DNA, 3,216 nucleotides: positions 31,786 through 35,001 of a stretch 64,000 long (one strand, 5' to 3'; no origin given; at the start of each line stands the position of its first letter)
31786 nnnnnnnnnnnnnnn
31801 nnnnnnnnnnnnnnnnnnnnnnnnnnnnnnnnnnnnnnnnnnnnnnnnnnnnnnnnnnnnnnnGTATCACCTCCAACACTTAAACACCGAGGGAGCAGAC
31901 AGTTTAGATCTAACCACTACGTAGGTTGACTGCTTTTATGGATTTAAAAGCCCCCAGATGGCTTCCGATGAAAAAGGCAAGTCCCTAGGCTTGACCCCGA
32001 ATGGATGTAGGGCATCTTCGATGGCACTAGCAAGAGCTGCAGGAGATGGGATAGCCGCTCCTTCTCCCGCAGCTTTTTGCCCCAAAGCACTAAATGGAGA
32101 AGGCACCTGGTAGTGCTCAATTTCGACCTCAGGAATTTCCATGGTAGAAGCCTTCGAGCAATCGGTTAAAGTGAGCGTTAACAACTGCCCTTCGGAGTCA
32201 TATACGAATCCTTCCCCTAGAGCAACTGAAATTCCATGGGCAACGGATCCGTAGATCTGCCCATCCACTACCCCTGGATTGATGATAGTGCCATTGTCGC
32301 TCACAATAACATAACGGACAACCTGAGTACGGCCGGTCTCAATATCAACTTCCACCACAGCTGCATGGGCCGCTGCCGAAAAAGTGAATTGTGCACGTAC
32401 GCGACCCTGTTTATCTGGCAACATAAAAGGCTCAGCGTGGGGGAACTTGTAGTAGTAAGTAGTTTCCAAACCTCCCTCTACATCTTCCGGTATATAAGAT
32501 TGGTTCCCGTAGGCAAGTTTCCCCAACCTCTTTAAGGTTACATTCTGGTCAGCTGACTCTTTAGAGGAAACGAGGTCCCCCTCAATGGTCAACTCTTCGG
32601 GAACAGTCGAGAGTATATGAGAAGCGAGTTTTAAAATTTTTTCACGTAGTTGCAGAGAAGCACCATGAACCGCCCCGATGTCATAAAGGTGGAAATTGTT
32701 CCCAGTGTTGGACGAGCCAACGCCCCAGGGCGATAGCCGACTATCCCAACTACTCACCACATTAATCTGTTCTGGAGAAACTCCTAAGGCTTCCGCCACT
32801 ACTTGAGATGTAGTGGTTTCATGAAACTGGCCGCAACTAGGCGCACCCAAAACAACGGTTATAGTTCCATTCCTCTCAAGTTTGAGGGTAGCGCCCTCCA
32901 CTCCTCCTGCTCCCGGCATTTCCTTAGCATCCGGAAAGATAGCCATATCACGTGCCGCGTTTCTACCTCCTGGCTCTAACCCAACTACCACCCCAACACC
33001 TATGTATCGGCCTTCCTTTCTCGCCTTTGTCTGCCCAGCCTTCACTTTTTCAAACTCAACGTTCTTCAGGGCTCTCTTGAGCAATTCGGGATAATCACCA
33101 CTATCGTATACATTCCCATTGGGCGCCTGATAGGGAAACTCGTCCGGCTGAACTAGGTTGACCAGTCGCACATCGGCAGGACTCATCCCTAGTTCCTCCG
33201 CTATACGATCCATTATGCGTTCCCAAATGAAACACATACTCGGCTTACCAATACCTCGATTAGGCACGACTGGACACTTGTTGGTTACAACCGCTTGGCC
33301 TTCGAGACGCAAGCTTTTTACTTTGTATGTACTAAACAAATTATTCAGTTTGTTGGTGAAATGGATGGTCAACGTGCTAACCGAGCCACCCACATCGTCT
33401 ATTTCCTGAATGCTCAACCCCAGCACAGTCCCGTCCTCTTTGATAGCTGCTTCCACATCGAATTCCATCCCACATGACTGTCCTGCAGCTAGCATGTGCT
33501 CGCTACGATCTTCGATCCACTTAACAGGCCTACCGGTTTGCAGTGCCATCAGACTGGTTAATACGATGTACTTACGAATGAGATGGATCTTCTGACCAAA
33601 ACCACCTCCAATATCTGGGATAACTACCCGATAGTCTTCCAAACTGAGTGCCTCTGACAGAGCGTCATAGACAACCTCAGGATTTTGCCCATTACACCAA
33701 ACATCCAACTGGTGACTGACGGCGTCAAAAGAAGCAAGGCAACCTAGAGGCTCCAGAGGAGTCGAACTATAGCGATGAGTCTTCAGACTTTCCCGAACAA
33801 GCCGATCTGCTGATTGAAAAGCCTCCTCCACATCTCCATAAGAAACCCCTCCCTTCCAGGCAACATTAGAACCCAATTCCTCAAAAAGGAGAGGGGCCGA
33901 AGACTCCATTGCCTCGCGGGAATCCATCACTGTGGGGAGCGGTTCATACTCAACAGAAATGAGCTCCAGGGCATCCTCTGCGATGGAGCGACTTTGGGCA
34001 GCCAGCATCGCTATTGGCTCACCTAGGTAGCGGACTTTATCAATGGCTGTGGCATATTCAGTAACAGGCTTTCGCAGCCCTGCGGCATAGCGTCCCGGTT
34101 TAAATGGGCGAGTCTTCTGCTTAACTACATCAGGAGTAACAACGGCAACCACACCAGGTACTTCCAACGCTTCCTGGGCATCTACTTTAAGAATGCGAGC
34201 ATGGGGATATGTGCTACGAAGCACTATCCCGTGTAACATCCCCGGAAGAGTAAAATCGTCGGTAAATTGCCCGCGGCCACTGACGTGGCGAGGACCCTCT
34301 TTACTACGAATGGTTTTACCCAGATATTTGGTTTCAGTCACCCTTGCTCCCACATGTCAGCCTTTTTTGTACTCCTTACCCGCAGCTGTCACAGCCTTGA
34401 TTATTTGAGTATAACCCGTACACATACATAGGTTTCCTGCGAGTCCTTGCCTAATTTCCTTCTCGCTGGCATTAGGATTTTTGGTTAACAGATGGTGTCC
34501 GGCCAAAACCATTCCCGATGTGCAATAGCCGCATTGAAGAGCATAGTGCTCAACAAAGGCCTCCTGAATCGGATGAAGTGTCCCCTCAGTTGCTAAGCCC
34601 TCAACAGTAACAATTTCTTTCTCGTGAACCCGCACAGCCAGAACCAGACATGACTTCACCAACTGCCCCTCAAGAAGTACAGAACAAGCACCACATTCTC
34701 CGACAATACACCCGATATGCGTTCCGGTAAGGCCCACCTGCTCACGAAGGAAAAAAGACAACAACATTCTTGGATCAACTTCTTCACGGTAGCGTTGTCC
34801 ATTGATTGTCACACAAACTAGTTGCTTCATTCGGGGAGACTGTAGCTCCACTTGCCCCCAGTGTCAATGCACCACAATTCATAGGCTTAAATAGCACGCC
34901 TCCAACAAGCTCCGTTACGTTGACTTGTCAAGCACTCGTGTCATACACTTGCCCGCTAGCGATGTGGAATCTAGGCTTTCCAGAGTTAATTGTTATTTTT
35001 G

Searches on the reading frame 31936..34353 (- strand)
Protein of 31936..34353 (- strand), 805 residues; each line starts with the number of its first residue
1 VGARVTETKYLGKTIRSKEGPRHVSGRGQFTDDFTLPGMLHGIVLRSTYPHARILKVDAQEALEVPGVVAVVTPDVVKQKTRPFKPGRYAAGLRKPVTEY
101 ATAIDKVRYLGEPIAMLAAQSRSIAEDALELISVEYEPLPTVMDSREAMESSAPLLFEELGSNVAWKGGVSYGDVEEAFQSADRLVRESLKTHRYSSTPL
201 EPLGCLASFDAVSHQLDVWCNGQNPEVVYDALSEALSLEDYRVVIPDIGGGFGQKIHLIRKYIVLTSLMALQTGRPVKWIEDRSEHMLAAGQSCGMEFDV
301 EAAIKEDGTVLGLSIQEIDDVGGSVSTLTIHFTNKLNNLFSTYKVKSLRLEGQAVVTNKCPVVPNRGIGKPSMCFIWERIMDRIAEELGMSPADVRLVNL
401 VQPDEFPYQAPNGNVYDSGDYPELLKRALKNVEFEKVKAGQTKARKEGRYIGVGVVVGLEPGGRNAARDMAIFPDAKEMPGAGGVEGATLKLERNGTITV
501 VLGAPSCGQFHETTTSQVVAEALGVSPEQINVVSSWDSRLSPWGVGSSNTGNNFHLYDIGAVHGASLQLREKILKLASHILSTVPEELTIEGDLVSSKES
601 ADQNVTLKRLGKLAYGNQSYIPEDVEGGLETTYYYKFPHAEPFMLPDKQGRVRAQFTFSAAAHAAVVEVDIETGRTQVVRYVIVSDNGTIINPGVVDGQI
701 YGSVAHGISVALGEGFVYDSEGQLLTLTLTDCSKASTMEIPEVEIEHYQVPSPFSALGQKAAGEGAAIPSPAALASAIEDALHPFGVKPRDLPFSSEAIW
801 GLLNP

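Call 64: search_protein_families(library=pfam, proteins=[window:31936-34353:-], max_evalue=0.0001)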
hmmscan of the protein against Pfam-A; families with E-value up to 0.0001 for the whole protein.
window:31936-34353:- (805 aa): 3 families
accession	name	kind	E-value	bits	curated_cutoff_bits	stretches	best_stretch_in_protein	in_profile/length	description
PF02738.23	MoCoBD_1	-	1.6e-63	214.5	27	1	160-400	5-244/244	Molybdopterin cofactor-binding domain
PF20256.3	MoCoBD_2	-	6.7e-62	210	27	1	428-741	2-283/283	Molybdopterin cofactor-binding domain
PF01315.27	Ald_Xan_dh_C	-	2.3e-27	95.9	31.3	1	25-140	1-110/110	Aldehyde oxidase and xanthine dehydrogenase, a/b hammerhead domain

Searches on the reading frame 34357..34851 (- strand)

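Call 64: search_protein_families(library=pfam, proteins=[window:34357-34851:-], max_evalue=0.0001)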
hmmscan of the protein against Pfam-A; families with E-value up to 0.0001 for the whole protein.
window:34357-34851:- (164 aa): 2 families
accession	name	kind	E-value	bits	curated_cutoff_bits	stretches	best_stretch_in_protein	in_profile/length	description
PF01799.25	Fer2_2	-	3.5e-30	104.4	30.3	1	82-154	1-74/75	[2Fe-2S] binding domain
PF00111.32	Fer2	-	8.3e-06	26.1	21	1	14-67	1-54/77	2Fe-2S iron-sulfur cluster binding domain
